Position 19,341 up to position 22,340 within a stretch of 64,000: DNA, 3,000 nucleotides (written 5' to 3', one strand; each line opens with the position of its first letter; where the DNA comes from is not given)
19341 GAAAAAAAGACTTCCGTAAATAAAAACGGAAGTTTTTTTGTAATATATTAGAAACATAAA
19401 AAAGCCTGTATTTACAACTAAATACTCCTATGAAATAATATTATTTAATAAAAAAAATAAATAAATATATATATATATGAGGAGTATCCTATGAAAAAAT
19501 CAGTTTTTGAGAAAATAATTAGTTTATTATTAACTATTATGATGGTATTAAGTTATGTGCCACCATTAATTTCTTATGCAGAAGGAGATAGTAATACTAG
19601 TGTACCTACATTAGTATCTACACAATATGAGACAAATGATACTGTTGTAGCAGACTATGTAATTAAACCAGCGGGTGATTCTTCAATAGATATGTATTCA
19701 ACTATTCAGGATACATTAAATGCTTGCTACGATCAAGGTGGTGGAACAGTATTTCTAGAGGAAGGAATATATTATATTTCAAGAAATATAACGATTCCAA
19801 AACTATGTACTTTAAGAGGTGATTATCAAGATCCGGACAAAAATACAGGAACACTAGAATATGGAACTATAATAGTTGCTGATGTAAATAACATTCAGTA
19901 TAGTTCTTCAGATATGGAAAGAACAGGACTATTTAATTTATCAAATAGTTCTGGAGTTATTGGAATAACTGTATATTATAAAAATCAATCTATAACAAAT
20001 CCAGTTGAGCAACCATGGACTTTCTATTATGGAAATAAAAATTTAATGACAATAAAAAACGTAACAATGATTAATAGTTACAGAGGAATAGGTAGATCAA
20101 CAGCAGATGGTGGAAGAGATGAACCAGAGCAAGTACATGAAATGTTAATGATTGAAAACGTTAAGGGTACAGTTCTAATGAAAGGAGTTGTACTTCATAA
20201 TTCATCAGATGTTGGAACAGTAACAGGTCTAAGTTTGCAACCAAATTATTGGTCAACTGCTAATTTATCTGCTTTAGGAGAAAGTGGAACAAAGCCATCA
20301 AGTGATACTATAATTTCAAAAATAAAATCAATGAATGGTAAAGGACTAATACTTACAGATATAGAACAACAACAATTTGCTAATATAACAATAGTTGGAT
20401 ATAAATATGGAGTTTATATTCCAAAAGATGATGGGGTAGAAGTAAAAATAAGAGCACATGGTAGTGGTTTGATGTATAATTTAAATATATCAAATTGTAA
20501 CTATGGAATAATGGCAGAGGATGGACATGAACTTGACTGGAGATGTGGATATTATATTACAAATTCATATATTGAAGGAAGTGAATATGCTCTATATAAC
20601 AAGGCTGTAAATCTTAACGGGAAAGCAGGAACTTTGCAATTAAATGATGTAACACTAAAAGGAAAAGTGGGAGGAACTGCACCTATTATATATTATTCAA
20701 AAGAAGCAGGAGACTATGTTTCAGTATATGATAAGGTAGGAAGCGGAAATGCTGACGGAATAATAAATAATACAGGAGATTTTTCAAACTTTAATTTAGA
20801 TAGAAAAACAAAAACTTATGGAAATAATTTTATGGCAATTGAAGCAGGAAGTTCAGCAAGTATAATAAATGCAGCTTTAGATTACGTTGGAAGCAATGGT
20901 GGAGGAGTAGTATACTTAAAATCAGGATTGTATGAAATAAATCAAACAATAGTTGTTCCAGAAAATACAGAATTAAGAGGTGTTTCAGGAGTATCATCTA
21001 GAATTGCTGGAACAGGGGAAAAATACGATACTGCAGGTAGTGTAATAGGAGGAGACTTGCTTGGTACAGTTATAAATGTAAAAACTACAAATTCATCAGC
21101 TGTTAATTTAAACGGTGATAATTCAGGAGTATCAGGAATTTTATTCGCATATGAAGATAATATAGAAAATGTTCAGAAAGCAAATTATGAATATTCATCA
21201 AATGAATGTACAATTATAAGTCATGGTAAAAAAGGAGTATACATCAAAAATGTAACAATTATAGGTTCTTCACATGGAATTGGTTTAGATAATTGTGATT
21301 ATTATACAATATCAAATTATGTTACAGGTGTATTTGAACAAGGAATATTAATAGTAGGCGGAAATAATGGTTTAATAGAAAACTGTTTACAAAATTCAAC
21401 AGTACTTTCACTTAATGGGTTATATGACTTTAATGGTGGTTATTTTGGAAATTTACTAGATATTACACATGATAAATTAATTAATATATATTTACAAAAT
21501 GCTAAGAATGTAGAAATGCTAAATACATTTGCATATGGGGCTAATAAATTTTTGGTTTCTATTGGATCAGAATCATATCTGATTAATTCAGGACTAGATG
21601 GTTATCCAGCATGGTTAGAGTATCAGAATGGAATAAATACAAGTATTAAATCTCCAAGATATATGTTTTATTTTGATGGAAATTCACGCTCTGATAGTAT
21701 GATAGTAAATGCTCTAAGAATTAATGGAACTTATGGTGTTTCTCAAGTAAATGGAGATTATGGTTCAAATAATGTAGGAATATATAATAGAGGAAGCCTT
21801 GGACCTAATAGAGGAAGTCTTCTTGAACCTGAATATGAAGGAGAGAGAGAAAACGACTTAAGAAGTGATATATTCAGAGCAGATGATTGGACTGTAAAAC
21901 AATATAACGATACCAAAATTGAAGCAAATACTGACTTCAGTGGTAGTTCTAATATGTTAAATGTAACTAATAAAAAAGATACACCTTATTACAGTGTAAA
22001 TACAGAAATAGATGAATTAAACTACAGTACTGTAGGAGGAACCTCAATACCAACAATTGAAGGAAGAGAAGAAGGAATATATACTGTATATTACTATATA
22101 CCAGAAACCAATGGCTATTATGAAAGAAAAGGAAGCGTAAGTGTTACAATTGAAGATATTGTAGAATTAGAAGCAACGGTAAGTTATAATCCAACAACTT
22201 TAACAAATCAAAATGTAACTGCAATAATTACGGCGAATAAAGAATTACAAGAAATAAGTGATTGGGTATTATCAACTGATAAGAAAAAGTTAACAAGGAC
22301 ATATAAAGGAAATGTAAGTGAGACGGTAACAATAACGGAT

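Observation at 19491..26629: Self-contained cohesin-dockerin display pair: a giant beta-helix enzyme with a dockerin, next to a sortase-anchored cohesin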

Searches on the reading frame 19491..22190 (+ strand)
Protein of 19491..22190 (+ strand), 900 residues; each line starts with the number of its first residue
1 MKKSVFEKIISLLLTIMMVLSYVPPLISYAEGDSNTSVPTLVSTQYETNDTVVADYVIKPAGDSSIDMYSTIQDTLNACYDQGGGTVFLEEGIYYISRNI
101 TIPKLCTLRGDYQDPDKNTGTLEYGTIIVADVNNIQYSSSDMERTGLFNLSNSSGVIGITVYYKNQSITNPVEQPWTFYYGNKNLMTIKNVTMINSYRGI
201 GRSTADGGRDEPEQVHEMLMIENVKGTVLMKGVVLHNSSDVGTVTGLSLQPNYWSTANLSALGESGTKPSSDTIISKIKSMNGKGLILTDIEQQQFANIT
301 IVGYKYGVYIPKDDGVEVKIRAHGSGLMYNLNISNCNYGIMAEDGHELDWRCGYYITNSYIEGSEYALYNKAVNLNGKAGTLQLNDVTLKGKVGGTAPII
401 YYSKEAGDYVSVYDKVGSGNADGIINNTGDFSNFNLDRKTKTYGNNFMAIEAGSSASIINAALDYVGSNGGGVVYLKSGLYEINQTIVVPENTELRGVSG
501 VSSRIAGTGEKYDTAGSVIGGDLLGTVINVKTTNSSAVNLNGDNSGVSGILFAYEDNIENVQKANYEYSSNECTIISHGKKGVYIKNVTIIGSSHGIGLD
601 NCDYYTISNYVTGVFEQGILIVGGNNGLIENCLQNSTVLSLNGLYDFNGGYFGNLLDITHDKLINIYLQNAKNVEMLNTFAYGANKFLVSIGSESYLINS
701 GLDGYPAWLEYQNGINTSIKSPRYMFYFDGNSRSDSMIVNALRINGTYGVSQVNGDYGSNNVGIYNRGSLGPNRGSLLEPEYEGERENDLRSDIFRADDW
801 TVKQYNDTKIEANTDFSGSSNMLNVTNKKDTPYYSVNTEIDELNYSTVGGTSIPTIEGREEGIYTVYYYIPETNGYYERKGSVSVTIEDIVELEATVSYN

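Call 9: search_solved_structures(query=window:19491-22190:+, max_evalue=10, show_alignments=2)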
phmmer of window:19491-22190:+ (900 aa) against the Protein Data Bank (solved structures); distinct sequences matched with E-value up to 10: 1.
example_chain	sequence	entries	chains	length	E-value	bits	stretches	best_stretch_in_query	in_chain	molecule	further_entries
2gn4_A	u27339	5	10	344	1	10.4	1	630-771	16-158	UDP-GlcNAc C6 dehydratase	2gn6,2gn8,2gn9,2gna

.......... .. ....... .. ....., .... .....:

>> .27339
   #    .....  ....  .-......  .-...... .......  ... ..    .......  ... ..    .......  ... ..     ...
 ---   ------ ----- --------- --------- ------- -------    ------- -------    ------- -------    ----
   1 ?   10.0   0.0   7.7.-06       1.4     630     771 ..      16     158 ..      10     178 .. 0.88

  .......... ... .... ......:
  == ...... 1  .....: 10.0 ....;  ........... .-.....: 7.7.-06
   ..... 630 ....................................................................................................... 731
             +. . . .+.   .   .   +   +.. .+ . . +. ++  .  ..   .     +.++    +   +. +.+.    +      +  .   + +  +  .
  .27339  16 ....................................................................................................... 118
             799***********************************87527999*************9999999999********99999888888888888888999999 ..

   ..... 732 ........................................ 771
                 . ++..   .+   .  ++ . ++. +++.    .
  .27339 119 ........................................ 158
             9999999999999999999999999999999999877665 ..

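Call 19: find_homologous_proteins(query=window:19584-22130:+, max_evalue=0.001)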
Query window:19584-22130:+ (849 aa): 281 proteins with E <= 0.001 among 8000 candidates; the best 120 are listed.
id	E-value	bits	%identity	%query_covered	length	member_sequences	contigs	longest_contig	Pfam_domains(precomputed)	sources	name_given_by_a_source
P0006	0.0e+0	1406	75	100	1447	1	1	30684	PF12708.13,PF00404.25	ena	-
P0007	9.9e-215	733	48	99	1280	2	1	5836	PF00404.25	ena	-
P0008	1.3e-174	601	46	91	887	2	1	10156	PF12708.13,PF00404.25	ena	-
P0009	1.6e-169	584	48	78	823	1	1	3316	PF12708.13,PF00404.25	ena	-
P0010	4.9e-167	576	47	88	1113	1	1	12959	PF00404.25,PF13946.12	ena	-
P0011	3.6e-166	573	48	80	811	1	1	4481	PF12708.13,PF00404.25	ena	-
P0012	7.1e-166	572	48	79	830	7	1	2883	PF12708.13,PF00404.25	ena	-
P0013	1.3e-165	571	45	88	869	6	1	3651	PF12708.13,PF00404.25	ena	-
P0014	4.3e-165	569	46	82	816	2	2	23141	PF12708.13,PF00404.25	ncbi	-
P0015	5.8e-165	569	45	86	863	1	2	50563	PF12708.13,PF00404.25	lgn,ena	-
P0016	2.4e-164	567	46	82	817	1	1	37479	PF00404.25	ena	-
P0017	2.7e-164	567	48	78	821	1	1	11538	PF12708.13,PF00404.25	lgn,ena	-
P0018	7.0e-163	562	39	99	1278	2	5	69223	PF07523.19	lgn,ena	-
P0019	1.5e-162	561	47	79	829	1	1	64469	PF12708.13,PF00404.25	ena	-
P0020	4.1e-162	559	44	92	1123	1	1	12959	PF12708.13,PF00404.25,PF13946.12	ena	-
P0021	5.3e-161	556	45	86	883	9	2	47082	PF12708.13,PF00404.25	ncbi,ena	-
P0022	8.6e-161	555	45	79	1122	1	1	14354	PF12708.13,PF00404.25,PF13946.12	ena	-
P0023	1.2e-160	555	47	79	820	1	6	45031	PF12708.13,PF00404.25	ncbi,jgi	jgi:hypothetical protein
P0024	3.1e-159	550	45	90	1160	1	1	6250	PF12708.13,PF00404.25,PF13946.12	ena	-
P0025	4.5e-159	549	46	84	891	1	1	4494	PF12708.13,PF00404.25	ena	-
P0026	2.3e-158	547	45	79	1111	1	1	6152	PF12708.13,PF13946.12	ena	-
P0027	4.8e-158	546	43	88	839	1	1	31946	PF12708.13,PF00404.25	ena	-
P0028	1.0e-156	542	41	88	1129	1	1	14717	PF12708.13,PF00404.25,PF13946.12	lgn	-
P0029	1.8e-156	541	45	80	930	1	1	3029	PF12708.13,PF00404.25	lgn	-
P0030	9.0e-156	538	44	79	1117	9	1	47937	PF12708.13,PF00404.25,PF13946.12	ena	-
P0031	7.0e-155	535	42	87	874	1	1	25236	PF12708.13,PF00404.25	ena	-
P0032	2.3e-154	534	40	100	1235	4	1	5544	PF12708.13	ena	-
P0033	2.6e-154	534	42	85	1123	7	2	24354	PF12708.13,PF00404.25,PF13946.12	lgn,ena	-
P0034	1.5e-153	531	45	79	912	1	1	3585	PF12708.13,PF00404.25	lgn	-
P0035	2.6e-153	530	42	90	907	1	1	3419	PF12708.13,PF00404.25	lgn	-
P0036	8.6e-153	529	42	94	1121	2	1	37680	PF12708.13,PF00404.25,PF13946.12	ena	-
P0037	9.8e-153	528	44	90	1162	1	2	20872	PF12708.13,PF00404.25,PF13946.12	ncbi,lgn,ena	-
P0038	1.7e-144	501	41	87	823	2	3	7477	PF12708.13,PF00404.25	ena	-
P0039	1.1e-141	492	42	82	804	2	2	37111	PF12708.13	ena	-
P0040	1.3e-134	468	42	84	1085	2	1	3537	PF12708.13,PF00404.25,PF13946.12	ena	-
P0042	1.9e-131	458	42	79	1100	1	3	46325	PF12708.13,PF00404.25,PF13946.12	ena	-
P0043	3.9e-129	450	43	79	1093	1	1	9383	PF12708.13,PF00404.25,PF13946.12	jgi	jgi:hypothetical protein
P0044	9.9e-129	449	41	86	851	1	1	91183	PF12708.13,PF00404.25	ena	-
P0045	3.4e-124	434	37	92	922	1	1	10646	PF12708.13,PF00404.25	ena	-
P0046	9.5e-119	416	44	62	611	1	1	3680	PF12708.13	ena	-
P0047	1.6e-106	376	38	84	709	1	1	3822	PF12708.13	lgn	-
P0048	3.1e-104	368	38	82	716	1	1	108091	PF12708.13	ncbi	-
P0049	8.9e-104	366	36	84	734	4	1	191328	PF12708.13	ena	-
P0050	2.2e-102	362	38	81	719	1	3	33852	PF12708.13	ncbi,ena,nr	ncbi:MAG: hypothetical protein IJ462_02210 [Clostridia bacterium]|nr:hypothetical protein [Clostridi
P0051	1.2e-96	343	37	83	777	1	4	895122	PF12708.13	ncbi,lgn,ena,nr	ncbi:MAG: hypothetical protein IJY56_00880 [Clostridia bacterium]|nr:hypothetical protein [Clostridi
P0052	1.4e-93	333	35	84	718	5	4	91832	PF12708.13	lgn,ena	-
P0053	2.0e-89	319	32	77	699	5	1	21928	PF12708.13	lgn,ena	-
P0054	4.7e-89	318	35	86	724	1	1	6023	PF12708.13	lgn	-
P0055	4.2e-88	315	35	78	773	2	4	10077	PF12708.13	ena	-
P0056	1.9e-87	312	36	79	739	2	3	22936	PF12708.13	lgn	-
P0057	8.1e-84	300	36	71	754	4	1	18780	PF12708.13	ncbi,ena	-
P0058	8.4e-83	297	36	71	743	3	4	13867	PF12708.13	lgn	-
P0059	1.7e-82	296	34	78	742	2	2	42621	PF12708.13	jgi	-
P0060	3.7e-82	295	36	71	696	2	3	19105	PF12708.13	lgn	-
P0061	3.2e-80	289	33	84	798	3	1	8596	PF12708.13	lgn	-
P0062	6.9e-79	284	33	76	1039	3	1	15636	PF12708.13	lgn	-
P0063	8.5e-79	284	34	78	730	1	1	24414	PF12708.13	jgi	jgi:hypothetical protein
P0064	1.1e-78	283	34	78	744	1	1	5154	PF12708.13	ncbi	-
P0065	2.8e-78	282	35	79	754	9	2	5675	PF12708.13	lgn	-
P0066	5.6e-78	281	33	81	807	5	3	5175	PF12708.13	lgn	-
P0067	5.7e-77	278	34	77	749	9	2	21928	PF12708.13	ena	-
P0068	1.5e-76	276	35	79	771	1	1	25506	PF12708.13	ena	-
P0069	1.6e-76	276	33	79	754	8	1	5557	PF12708.13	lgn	-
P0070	2.2e-76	276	34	77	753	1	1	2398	PF12708.13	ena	-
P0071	3.7e-76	275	33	81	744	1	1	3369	PF12708.13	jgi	-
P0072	1.9e-75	273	34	78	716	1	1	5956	PF12708.13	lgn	-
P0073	5.1e-75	271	34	78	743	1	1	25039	PF12708.13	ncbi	-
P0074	6.9e-75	271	34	78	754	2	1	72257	PF12708.13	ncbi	-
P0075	1.9e-74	269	35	78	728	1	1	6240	PF12708.13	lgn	-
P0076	2.3e-74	269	34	79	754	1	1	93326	PF12708.13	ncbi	-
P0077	3.3e-74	269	31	75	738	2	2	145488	PF12708.13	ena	-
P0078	4.4e-74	268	33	79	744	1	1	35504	PF12708.13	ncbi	-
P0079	5.1e-74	268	35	79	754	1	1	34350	PF12708.13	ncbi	-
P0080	5.9e-74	268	34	78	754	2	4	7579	PF12708.13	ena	-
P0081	6.3e-74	268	35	78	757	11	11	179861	PF12708.13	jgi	-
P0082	6.5e-74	268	34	78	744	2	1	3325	PF12708.13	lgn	-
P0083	6.5e-74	268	33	79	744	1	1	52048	PF12708.13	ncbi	-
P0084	7.6e-74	267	33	78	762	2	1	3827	PF12708.13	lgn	-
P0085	1.4e-73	267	32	87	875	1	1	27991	PF12708.13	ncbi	-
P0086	1.8e-73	266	34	79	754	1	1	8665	PF12708.13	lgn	-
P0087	1.9e-73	266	35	79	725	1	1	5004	PF12708.13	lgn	-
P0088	2.2e-73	266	34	83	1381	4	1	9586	PF12708.13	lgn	-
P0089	2.7e-73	266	34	79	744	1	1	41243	PF12708.13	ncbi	-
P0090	2.7e-73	266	35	78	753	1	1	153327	PF12708.13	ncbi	-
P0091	3.4e-73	265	34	79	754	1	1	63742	PF12708.13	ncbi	-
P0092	4.2e-73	265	34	79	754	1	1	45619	PF12708.13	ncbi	-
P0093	8.2e-73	264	33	78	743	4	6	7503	PF12708.13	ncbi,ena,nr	ncbi:MAG: hypothetical protein IJE74_08205 [Clostridia bacterium]|nr:hypothetical protein [Clostridi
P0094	8.3e-73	264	34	79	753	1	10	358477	PF12708.13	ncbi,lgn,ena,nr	ncbi:MAG: hypothetical protein IJZ88_04900 [Clostridia bacterium]|nr:hypothetical protein [Clostridi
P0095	1.0e-72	264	32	78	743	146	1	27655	PF12708.13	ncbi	-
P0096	1.1e-72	264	33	78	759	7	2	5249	PF12708.13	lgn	-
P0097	1.2e-72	264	34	79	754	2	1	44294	PF12708.13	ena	-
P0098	1.5e-72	263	33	79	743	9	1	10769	PF12708.13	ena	-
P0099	1.6e-72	263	34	79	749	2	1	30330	PF12708.13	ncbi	-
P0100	2.3e-72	263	34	78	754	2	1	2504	PF12708.13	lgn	-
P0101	4.5e-72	262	35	78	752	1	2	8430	PF12708.13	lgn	-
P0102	8.2e-72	261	33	79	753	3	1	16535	PF12708.13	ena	-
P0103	8.4e-72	261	34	78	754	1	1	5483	PF12708.13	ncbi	-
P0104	9.6e-72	260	33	78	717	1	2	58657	PF12708.13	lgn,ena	-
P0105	1.2e-71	260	34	78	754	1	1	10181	PF12708.13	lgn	-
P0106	1.2e-71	260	34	78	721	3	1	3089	PF12708.13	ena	-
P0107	1.3e-71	260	32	83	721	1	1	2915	PF12708.13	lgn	-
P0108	2.6e-71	259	32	80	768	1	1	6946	PF12708.13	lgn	-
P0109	3.8e-71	259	33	79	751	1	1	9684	PF12708.13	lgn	-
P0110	4.1e-71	258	33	79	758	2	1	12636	PF12708.13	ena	-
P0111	5.4e-71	258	33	79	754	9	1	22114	PF12708.13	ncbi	-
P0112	6.1e-71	258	32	83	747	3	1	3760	PF12708.13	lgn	-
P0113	6.3e-71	258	33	86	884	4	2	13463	PF12708.13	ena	-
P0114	9.6e-71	257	31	79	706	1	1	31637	PF12708.13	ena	-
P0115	9.9e-71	257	34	78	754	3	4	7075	PF12708.13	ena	-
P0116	1.2e-70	257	32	78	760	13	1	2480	PF12708.13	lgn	-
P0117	1.2e-70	257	33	78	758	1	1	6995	PF12708.13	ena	-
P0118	1.3e-70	257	34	78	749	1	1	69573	PF12708.13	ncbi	-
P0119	1.9e-70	256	31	86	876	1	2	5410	PF12708.13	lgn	-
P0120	2.8e-70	256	34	79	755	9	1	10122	PF12708.13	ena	-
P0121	3.9e-70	255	34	78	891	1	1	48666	PF12708.13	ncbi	-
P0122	5.2e-70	255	32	78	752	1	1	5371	PF12708.13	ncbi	-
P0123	6.0e-70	255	32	87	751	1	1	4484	PF12708.13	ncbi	-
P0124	6.8e-70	254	32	83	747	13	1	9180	PF12708.13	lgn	-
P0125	7.0e-70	254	33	78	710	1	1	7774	PF12708.13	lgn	-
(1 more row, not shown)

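Call 22: search_solved_structures(query=A2, max_evalue=10, show_alignments=2)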
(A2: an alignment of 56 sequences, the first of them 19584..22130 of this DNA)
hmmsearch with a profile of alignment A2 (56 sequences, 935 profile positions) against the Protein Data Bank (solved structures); distinct sequences matched with E-value up to 10: 48.
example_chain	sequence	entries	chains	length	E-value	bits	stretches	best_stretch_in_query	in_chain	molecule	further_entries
8x3a_A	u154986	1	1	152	3.3e-14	55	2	754-817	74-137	Serine protease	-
8x39_A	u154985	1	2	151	3.3e-14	55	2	753-816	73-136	Serine protease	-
5m5z_A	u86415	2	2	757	1.3e-12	49.7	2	297-472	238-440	Beta-1,3-glucanase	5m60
8xfq_A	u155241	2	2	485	5.5e-09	37.7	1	66-113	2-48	mannuronan 5-epimerase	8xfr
2pyg_A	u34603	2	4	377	5.6e-09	37.7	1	66-113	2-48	Poly(beta-D-mannuronate) C5 epimerase 4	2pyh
8ja4_A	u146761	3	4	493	5.6e-09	37.7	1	66-113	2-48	mannuronan 5-epimerase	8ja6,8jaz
7c7d_A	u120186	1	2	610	2.1e-08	35.8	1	68-125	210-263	alpha-1,3-glucanase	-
5lw3_A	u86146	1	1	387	2.7e-08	35.4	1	66-113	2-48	Poly(beta-D-mannuronate) C5 epimerase 6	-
1ohz_B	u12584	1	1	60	4e-08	34.9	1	757-812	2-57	ENDO-1,4-BETA-XYLANASE Y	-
2ccl_B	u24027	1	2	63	4.8e-08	34.6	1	755-812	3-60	ENDO-1,4-BETA-XYLANASE Y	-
4fl4_A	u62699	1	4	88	8.6e-08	33.8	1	746-814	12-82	Glycoside hydrolase family 9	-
3ul4_B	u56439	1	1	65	1.9e-07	32.6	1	755-813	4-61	Cellulosome enzyme, dockerin type I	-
4cj0_A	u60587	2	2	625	7.5e-07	30.6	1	742-813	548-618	ENDOGLUCANASE D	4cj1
1clc_A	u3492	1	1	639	7.8e-07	30.6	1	742-813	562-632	ENDOGLUCANASE CELD; EC: 3.2.1.4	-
2yik_A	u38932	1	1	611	9e-07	30.4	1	752-812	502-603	ENDOGLUCANASE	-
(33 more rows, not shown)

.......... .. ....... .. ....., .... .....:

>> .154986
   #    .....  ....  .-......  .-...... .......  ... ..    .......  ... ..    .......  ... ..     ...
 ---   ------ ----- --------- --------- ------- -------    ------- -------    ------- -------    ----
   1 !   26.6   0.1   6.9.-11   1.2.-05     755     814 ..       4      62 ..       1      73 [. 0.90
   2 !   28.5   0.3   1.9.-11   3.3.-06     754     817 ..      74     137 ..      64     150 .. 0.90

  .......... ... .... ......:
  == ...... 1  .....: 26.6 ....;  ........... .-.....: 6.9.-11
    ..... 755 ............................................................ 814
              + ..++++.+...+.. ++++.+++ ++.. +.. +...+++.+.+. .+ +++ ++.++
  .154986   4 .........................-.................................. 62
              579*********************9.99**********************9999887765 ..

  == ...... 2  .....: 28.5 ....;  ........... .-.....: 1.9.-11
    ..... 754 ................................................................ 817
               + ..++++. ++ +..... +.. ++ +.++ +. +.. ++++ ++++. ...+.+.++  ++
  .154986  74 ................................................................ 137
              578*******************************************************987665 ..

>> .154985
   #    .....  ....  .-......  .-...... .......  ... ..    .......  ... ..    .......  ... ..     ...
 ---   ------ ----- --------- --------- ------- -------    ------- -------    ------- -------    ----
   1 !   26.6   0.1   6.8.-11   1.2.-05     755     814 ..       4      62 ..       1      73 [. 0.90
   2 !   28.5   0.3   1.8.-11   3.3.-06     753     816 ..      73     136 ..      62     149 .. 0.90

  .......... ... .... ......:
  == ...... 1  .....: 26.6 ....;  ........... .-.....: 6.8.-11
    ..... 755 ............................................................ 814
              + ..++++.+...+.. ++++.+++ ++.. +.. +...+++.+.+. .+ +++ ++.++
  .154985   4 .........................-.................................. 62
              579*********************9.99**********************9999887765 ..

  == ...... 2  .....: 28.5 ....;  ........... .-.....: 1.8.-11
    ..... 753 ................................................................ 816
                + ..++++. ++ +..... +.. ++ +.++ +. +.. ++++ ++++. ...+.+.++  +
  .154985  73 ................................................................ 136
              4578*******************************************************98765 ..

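Call 32: find_encoding_contigs(protein=P0006, flank=6000, max_places=2)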
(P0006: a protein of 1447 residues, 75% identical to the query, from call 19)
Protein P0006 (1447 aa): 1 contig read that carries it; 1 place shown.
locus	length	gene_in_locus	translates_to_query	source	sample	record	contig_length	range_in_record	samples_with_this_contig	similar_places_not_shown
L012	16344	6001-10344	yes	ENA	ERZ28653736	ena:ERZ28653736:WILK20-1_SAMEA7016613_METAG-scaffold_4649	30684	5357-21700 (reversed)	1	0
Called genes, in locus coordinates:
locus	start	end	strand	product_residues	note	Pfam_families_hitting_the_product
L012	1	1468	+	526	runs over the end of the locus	PF00005:ABC_tran, PF02463:SMC_N (weak), PF13304:AAA_21 (faint), PF12848:ABC_tran_Xtn, PF00005:ABC_tran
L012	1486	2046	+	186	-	-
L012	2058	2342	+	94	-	-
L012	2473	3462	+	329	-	PF11899:DUF3419 (weak)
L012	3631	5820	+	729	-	PF09371:Tex_N, PF22706:Tex_central_region, PF14639:YqgF, PF16921:Tex_YqgF, PF14635:HHH_7, PF12836:HHH_3, PF17674:HHH_9, PF00575:S1, +1 more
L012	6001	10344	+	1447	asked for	PF12708:Pect-lyase_RHGA_epim (weak), PF00404:Dockerin_1 (faint)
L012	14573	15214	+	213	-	PF00404:Dockerin_1 (faint)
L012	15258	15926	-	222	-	PF13487:HD_5, PF01966:HD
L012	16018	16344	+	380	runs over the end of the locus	PF00089:Trypsin, PF13365:Trypsin_2, PF13180:PDZ_2, PF00595:PDZ, PF17820:PDZ_6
